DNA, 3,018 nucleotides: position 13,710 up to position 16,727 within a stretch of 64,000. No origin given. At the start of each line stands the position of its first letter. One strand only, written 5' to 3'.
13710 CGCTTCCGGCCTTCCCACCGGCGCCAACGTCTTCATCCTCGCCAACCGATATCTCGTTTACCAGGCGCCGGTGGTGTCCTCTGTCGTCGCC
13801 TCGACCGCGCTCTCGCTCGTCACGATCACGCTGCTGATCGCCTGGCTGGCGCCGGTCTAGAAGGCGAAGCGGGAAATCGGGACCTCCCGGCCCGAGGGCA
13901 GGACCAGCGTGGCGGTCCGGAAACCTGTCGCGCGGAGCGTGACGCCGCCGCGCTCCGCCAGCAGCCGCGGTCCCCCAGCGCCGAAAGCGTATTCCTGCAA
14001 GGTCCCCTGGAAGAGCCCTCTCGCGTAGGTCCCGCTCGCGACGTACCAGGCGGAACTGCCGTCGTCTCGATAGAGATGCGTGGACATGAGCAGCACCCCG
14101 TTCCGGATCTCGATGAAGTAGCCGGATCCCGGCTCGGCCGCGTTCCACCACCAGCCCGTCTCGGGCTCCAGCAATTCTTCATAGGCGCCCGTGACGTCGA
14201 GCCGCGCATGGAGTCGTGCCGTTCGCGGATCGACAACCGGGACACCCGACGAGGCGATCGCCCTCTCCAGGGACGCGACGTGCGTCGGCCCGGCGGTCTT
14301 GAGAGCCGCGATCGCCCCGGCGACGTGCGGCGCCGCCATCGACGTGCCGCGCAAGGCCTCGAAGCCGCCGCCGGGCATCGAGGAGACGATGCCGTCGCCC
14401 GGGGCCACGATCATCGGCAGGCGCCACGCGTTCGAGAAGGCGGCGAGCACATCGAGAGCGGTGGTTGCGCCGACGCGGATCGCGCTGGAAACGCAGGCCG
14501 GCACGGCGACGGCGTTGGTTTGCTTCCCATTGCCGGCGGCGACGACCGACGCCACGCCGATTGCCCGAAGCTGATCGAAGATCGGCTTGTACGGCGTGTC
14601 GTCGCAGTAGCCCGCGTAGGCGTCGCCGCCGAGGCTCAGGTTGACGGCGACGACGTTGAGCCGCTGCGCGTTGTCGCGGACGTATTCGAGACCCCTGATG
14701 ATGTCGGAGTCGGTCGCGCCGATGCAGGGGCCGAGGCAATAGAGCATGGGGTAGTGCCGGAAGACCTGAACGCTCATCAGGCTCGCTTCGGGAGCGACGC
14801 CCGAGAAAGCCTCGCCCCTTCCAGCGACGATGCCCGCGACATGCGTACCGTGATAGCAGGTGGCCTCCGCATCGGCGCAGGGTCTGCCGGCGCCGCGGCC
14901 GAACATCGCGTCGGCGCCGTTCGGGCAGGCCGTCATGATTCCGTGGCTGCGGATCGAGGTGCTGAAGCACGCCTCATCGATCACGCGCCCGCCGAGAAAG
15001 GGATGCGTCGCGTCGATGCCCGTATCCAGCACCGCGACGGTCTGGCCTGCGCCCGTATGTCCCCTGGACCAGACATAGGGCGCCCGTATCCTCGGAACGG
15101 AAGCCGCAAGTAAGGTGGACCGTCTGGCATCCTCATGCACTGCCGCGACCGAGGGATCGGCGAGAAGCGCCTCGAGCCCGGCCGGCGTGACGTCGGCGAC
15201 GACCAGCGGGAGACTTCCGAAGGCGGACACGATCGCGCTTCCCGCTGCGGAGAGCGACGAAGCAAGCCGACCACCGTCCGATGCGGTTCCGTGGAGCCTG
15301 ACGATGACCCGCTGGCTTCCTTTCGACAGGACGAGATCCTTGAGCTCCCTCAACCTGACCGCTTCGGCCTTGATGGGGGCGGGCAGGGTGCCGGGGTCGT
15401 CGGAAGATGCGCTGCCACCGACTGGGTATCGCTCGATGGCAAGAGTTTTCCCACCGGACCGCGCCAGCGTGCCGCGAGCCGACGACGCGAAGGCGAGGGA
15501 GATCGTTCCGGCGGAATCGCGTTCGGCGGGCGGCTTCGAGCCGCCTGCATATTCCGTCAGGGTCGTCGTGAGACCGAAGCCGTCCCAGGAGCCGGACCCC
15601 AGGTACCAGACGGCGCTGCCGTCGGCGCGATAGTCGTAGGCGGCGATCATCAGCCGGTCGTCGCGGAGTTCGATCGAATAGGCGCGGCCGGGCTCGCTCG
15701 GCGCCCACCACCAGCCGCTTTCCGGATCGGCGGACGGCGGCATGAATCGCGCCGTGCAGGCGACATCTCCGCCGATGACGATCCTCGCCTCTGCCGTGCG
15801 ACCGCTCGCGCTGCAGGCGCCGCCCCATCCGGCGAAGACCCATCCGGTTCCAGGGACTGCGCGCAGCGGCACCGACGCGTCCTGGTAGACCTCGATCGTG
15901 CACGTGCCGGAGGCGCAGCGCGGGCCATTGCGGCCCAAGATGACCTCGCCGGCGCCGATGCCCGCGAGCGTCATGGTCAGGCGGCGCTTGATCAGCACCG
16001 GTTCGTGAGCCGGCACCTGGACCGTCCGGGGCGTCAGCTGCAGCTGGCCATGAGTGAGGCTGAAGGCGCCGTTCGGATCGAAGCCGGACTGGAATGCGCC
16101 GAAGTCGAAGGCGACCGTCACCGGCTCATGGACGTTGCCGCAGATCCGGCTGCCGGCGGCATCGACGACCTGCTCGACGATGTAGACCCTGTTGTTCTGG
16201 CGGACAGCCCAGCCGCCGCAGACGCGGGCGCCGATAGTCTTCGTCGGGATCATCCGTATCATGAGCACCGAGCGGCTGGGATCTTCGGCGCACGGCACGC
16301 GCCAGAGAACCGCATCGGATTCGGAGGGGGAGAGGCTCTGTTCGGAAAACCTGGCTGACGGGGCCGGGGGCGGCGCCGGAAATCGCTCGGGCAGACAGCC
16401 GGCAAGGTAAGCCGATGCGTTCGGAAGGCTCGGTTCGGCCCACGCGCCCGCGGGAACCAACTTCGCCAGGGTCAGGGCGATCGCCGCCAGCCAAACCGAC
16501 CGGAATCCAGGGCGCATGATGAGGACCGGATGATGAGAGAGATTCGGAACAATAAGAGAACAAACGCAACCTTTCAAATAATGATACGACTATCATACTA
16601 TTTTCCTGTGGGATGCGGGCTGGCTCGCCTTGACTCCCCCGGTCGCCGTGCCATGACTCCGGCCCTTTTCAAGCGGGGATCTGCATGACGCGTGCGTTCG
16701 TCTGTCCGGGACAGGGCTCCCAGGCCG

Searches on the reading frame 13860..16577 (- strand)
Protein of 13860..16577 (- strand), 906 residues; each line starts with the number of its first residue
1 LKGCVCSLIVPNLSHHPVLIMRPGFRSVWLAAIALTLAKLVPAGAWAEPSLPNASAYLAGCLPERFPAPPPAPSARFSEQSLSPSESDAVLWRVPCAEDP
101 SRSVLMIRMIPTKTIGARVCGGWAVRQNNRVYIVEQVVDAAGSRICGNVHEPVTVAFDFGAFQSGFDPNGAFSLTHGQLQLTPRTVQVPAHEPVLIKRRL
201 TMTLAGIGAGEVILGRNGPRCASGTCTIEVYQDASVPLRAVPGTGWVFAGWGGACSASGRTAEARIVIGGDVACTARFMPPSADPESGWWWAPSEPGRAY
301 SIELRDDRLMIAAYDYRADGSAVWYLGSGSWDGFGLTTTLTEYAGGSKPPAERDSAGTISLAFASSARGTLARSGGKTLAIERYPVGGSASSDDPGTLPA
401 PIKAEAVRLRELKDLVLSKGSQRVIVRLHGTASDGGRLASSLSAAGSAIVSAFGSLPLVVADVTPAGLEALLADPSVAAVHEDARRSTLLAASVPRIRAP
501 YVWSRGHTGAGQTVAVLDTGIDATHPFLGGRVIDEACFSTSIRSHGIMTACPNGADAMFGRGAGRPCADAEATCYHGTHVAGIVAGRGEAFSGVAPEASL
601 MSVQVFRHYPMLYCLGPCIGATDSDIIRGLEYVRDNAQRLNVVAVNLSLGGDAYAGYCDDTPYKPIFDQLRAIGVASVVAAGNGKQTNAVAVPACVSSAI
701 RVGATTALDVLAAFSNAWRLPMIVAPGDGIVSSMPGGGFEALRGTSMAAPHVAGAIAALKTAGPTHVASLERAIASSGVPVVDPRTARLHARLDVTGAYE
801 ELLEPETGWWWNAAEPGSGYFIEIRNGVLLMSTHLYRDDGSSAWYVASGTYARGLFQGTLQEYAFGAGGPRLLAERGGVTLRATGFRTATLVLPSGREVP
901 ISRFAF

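Call 80: search_protein_families(library=pfam, proteins=[window:13860-16577:-], max_evalue=0.00001)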
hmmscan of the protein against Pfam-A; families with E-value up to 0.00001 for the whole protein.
window:13860-16577:- (906 aa): 1 family
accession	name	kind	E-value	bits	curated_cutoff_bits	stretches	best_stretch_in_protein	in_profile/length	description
PF00082.27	Peptidase_S8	-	4.8e-32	111.9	21.8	1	509-765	1-259/288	Subtilase family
